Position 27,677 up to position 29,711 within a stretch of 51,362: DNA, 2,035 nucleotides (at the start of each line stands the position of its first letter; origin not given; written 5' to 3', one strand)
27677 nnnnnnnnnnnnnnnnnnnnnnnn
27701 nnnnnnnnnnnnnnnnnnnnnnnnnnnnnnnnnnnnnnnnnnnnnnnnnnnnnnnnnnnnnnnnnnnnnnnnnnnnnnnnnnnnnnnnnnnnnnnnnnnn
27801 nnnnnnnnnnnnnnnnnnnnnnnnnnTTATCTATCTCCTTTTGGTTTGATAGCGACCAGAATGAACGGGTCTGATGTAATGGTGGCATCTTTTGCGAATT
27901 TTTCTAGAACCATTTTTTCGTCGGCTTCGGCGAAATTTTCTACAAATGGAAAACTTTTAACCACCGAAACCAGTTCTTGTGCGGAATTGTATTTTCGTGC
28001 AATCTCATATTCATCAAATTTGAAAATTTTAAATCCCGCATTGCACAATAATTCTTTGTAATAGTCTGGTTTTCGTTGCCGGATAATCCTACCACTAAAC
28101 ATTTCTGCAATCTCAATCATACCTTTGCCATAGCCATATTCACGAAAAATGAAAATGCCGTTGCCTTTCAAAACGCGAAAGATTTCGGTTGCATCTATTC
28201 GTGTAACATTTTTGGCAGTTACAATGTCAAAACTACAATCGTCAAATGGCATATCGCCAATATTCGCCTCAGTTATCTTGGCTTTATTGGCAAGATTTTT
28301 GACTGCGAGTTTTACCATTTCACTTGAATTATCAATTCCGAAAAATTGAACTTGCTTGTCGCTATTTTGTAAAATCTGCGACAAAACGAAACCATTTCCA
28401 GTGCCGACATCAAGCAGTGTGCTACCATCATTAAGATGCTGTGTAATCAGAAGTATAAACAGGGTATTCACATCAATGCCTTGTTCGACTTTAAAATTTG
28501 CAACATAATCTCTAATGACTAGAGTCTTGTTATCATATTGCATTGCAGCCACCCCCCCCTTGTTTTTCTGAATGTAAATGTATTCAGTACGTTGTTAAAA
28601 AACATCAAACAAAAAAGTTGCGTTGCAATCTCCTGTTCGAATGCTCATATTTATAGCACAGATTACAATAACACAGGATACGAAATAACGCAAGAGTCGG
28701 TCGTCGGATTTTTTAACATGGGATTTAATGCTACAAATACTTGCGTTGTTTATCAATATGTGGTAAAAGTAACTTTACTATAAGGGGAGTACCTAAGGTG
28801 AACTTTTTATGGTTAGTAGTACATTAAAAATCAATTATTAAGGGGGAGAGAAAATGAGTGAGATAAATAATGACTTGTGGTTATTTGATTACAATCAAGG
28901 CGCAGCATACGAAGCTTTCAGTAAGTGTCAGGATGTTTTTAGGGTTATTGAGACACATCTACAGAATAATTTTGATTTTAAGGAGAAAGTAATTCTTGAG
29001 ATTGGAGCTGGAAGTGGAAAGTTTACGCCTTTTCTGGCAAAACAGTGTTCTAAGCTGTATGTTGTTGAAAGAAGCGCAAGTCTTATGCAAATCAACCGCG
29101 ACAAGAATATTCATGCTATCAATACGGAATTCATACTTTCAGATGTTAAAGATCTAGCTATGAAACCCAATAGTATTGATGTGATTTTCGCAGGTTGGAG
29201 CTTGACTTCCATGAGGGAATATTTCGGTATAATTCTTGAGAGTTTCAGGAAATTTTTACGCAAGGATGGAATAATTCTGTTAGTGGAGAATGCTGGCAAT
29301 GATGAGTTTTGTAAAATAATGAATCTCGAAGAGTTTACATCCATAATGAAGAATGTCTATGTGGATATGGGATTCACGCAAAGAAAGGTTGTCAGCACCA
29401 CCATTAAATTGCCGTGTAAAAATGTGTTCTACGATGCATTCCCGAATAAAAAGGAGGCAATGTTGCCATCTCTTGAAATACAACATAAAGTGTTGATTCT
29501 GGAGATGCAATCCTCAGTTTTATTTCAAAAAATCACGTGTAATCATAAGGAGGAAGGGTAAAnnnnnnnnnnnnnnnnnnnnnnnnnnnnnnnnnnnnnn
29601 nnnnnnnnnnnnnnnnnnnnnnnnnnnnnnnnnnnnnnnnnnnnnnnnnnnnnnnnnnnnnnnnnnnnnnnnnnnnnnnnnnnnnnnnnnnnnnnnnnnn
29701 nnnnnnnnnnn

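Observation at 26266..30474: Divergent operon pair: flavoprotein/class-II-aldolase fusion, SPOUT MTase and class I MTase facing a class I MTase and a twitch-like radical SAM enzyme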

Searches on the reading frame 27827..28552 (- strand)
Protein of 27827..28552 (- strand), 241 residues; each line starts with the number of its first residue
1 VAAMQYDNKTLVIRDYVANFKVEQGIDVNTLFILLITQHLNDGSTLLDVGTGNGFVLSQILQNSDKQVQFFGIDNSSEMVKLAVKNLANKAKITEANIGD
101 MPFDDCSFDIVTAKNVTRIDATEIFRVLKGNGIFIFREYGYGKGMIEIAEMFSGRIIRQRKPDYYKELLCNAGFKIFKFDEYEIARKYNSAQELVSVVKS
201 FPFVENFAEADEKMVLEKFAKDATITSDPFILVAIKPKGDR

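Call 5: search_protein_families(library=pfam, proteins=[window:27827-28552:-], max_evalue=0.01)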
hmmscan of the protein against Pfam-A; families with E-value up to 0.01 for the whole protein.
window:27827-28552:- (241 aa): 12 families
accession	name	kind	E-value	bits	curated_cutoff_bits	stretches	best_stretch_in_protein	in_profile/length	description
PF13847.12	Methyltransf_31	-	1.4e-14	54.5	27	1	41-140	2-113/145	Methyltransferase domain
PF08241.18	Methyltransf_11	-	4.7e-13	50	21.2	1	47-136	1-95/95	Methyltransferase domain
PF13649.12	Methyltransf_25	-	1.8e-12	48.2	27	1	47-132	2-97/97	Methyltransferase domain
PF01209.24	Ubie_methyltran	-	3.3e-08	33.6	20.1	1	41-139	46-154/233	ubiE/COQ5 methyltransferase family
PF08242.18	Methyltransf_12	-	8.2e-07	30.1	30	1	47-117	1-75/98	Methyltransferase domain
PF07021.18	MetW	-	4e-06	27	21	1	35-114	6-82/193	Methionine biosynthesis protein MetW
PF13489.12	Methyltransf_23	-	0.0001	22.5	27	1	37-116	17-90/164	Methyltransferase domain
PF02353.26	CMAS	-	0.00031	20.6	27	1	37-107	57-125/273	Mycolic acid cyclopropane synthetase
PF05175.20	MTS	-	0.00043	20.4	23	1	26-96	16-85/170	Methyltransferase small domain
PF01135.25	PCMT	-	0.0012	19.1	20.3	1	37-91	70-122/210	Protein-L-isoaspartate(D-aspartate) O-methyltransferase (PCMT)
PF13679.12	Methyltransf_32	-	0.0017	18.8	27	1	41-93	24-78/143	Methyltransferase domain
PF24675.1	NpmA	-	0.0072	16.1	60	0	43-96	24-77/214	16S rRNA (adenine(1408)-N(1))-methyltransferase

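Call 6: search_protein_families(library=ncbifam, proteins=[window:27827-28552:-], max_evalue=0.01)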
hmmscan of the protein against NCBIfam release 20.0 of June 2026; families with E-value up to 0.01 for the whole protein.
window:27827-28552:- (241 aa): 38 families (the best 25 are shown)
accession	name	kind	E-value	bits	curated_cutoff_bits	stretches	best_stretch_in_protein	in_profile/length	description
TIGR02072.1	BioC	equivalog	2.6e-12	47.1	184.95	1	42-199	34-196/244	malonyl-ACP O-methyltransferase BioC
NF001244.0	PRK00216.1-5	equivalog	3.8e-12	46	216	1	41-135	47-152/236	bifunctional demethylmenaquinone methyltransferase/2-methoxy-6-polyprenyl-1,4-benzoquinol methylase UbiE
TIGR01934.1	MenG_MenH_UbiE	subfamily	6.9e-12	45.1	158.35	1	42-138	39-143/223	ubiquinone/menaquinone biosynthesis methyltransferase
NF001242.0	PRK00216.1-3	equivalog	3.1e-11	43.2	351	1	32-157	60-198/258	bifunctional demethylmenaquinone methyltransferase/2-methoxy-6-polyprenyl-1,4-benzoquinol methylase UbiE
NF040539.1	AST_met_ArsM_2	exception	1.1e-09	38.6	240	1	41-139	55-166/262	putative arsinothricin biosynthesis methyltransferase ArsM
NF045667.1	MTase_DVU1556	equivalog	1.9e-09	37.3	155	1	39-180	19-166/213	DVU_1556 family methyltransferase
NF008300.0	PRK11088.1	equivalog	2.8e-09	36.8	303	1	38-136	81-179/272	23S rRNA (guanine(745)-N(1))-methyltransferase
NF008823.0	PRK11873.1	subfamily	2.3e-08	33.8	263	1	39-195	74-243/272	arsenite methyltransferase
NF041537.1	ArsM_AhpD_UU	exception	2.5e-07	29.8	510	1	39-135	73-179/345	arsenite methyltransferase/AhpD domain selenoprotein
TIGR02081.1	metW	equivalog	1.5e-06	27.9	189.5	1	36-114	7-82/194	methionine biosynthesis protein MetW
NF052510.1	methyltran_MpqE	exception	3.5e-06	26.6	335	1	40-139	44-154/234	methyl-plastoquinone biosynthesis methyltransferase MpqE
NF043040.1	corrin_prot_MT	hypoth_equivalog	6e-06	25.8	180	1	36-113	34-116/216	corrinoid protein-associated methyltransferase CpaM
NF001240.0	PRK00216.1-1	equivalog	1.7e-05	24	378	1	38-140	59-172/251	bifunctional demethylmenaquinone methyltransferase/2-methoxy-6-polyprenyl-1,4-benzoquinol methylase UbiE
TIGR01983.1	UbiG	equivalog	2.4e-05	23.8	102.95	1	41-116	48-125/228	bifunctional 2-polyprenyl-6-hydroxyphenol methylase/3-demethylubiquinol 3-O-methyltransferase UbiG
TIGR03534.1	RF_mod_PrmC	equivalog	2.8e-05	23.7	199.1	1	35-112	79-161/253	peptide chain release factor N(5)-glutamine methyltransferase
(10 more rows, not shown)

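Call 9: search_protein_families(library=padloc, proteins=[window:27827-28552:-], max_evalue=0.01)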
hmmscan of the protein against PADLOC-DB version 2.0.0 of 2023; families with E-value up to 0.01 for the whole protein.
window:27827-28552:- (241 aa): 3 families
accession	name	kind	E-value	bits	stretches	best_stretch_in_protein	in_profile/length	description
PDLC04134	mad2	-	2.3e-11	41.2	1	32-142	281-400/492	mads_2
PDLC03730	oMTase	-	0.0016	16.8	0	69-112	24-66/153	orphan methyltransferase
PDLC03354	MTase_II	-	0.005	13.9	1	31-96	329-392/425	Type II methyltransferase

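Call 31: search_solved_structures(query=window:27827-28552:-, max_evalue=0.001)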
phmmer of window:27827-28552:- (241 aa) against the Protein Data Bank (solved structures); distinct sequences matched with E-value up to 0.001: 6.
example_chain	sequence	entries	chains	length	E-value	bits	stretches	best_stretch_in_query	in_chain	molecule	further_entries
6f5z_A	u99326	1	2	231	1.8e-06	30.9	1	38-141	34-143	24-sterol C-methyltransferase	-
3dlc_A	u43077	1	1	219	3.5e-05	26.7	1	43-165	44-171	Putative S-adenosyl-L-methionine-dependent Methyltransferase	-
6uak_A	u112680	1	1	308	3.7e-05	26.6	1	41-118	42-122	SAM dependent methyltransferase LahSB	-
1xxl_A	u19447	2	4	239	6.4e-05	25.8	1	34-180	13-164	YcgJ protein | ycgJ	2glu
4krh_A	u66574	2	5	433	0.00012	24.9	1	31-160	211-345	Phosphoethanolamine N-methyltransferase 2 | Phospholethanolamine N-methyltransferase 2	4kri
4iv8_A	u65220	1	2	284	0.00048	23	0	30-141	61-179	Phosphoethanolamine N-methyltransferase,putative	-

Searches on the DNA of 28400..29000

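Call 41: search_rna_families(source=window, start=28400, end=29000, threshold=evalue, max_evalue=1)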
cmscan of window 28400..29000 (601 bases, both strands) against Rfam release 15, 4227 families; matches with E-value up to 1: 0.
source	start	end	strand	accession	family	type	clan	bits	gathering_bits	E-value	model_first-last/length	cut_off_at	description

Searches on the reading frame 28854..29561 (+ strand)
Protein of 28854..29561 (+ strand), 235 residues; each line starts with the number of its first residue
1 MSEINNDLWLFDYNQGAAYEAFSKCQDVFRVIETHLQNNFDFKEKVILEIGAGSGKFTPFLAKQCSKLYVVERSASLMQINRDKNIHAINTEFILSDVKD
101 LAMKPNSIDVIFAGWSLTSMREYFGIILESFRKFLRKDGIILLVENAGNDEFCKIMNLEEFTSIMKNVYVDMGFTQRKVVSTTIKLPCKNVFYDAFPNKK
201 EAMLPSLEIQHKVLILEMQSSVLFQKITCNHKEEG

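Call 5: search_protein_families(library=pfam, proteins=[window:28854-29561:+], max_evalue=0.01)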
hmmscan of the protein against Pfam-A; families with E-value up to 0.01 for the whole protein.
window:28854-29561:+ (235 aa): 10 families
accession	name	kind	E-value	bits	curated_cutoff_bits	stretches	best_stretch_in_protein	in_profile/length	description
PF08241.18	Methyltransf_11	-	8.3e-12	46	21.2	1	48-142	1-94/95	Methyltransferase domain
PF13649.12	Methyltransf_25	-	6.4e-10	40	27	1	47-139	1-97/97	Methyltransferase domain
PF13847.12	Methyltransf_31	-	2.6e-08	34.1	27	1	43-159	3-125/145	Methyltransferase domain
PF08242.18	Methyltransf_12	-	9.2e-07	30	30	1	48-141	1-98/98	Methyltransferase domain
PF13489.12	Methyltransf_23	-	1.4e-06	28.5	27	1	32-146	9-119/164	Methyltransferase domain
PF00398.26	RrnaAD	-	8.5e-06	25.5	24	1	39-105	29-92/263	Ribosomal RNA adenine dimethylase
PF05891.18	Methyltransf_PK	-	3e-05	24.1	27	1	42-152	54-168/218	AdoMet dependent proline di-methyltransferase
PF05219.18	DREV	-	0.001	18.7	26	1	35-89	86-140/265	DREV methyltransferase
PF06080.18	DUF938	-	0.0028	17.9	27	1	31-71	13-53/202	Protein of unknown function (DUF938)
PF01209.24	Ubie_methyltran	-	0.0038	17.1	20.1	1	44-147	48-155/233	ubiE/COQ5 methyltransferase family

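Call 6: search_protein_families(library=ncbifam, proteins=[window:28854-29561:+], max_evalue=0.01)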
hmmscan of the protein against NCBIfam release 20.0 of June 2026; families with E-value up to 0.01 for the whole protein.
window:28854-29561:+ (235 aa): 25 families
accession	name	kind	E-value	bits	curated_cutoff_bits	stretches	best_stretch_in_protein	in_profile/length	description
TIGR02072.1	BioC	equivalog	1.9e-09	37.7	184.95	1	19-160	9-148/244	malonyl-ACP O-methyltransferase BioC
NF043040.1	corrin_prot_MT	hypoth_equivalog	1.1e-08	34.8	180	1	33-151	31-155/216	corrinoid protein-associated methyltransferase CpaM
NF000499.2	Erm23S_rRNA_broad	equivalog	5e-08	32.6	212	1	42-106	22-86/244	23S ribosomal RNA methyltransferase Erm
TIGR01934.1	MenG_MenH_UbiE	subfamily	2.2e-07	30.4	158.35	1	40-151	36-149/223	ubiquinone/menaquinone biosynthesis methyltransferase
NF001244.0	PRK00216.1-5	equivalog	2.6e-07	30.2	216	1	39-151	44-161/236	bifunctional demethylmenaquinone methyltransferase/2-methoxy-6-polyprenyl-1,4-benzoquinol methylase UbiE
NF045667.1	MTase_DVU1556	equivalog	1.4e-06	28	155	1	44-143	23-119/213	DVU_1556 family methyltransferase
TIGR00755.1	ksgA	equivalog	1.5e-06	27.7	171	1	43-104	29-90/256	16S rRNA (adenine(1518)-N(6)/adenine(1519)-N(6))-dimethyltransferase RsmA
NF041658.1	ornithlipidmtase_OlsG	equivalog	6.1e-06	26.1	350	1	40-103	36-103/191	ornithine lipid N-methyltransferase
TIGR02469.1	CbiT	equivalog_domain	2.6e-05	24.5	78.3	1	43-143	19-120/124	precorrin-6Y C5,15-methyltransferase (decarboxylating) subunit CbiT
NF041650.1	nod_mtase_NodS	equivalog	5e-05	23.1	300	1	47-112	42-106/190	nodulation methyltransferase NodS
NF045543.1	erm_G_23S_MT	exception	8e-05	22.5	515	1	43-104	29-91/244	23S rRNA (adenine(2058)-N(6))-methyltransferase Erm(G)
NF001453.0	PRK00312.1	equivalog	9.6e-05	22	188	1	43-83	80-120/217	protein-L-isoaspartate(D-aspartate) O-methyltransferase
NF011486.0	PRK14896.1-1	equivalog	0.0003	19.9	450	1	29-92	37-98/284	16S ribosomal RNA methyltransferase A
TIGR01983.1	UbiG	equivalog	0.00061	19.1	102.95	1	36-143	42-151/228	bifunctional 2-polyprenyl-6-hydroxyphenol methylase/3-demethylubiquinol 3-O-methyltransferase UbiG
TIGR00537.1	hemK_rel_arch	hypoth_equivalog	0.0007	19.3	87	1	38-104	14-81/179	HemK2/MTQ2 family protein methyltransferase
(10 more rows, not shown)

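Call 9: search_protein_families(library=padloc, proteins=[window:28854-29561:+], max_evalue=0.01)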
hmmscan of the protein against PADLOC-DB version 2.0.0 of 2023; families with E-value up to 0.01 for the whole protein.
window:28854-29561:+ (235 aa): 1 family
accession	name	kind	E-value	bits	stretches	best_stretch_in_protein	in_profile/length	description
PDLC04134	mad2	-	4.7e-15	53.4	1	32-149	280-400/492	mads_2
